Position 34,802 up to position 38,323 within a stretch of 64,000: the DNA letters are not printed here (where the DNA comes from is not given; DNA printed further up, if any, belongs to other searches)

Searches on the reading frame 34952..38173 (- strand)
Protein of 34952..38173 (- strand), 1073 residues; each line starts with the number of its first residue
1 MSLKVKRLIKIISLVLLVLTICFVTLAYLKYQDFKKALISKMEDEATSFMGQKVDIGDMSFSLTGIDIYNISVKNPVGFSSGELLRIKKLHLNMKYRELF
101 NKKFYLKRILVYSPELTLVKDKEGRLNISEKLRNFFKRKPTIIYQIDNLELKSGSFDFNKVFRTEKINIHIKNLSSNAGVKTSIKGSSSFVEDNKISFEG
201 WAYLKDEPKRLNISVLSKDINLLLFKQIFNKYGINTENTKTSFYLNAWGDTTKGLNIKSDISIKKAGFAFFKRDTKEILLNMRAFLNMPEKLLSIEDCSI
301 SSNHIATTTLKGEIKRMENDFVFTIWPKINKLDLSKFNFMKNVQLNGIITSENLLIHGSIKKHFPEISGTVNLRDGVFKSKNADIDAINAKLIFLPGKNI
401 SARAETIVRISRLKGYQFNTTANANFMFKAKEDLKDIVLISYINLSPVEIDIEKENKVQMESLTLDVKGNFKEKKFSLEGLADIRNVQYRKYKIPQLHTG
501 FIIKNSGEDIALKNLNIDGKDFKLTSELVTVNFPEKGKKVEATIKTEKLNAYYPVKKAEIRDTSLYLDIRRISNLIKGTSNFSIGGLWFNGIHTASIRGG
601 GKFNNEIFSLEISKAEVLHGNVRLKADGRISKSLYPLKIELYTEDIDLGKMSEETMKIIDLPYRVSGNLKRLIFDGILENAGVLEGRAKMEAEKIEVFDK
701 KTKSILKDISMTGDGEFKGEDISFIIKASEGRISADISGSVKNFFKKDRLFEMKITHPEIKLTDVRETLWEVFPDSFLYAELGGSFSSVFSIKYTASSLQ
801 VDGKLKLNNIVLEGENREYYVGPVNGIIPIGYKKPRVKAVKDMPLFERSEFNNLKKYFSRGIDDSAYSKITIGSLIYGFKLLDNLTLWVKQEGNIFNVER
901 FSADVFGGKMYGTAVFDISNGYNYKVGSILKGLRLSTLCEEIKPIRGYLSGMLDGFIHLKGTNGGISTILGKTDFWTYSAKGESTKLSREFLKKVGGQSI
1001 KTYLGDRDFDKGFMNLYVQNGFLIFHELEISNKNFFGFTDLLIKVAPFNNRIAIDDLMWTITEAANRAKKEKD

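Call 78: search_protein_families(library=pfam, proteins=[window:34952-38173:-], max_evalue=1e-8)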
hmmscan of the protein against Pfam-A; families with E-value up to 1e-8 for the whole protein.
window:34952-38173:- (1073 aa): 2 families
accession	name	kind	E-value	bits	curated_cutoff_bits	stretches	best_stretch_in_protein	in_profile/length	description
PF05359.17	DUF748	-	6.9e-12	44.7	50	1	7-250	13-257/1037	Domain of Unknown Function (DUF748)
PF05170.20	AsmA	-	8.3e-11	41.8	29.8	1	10-202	11-208/607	AsmA family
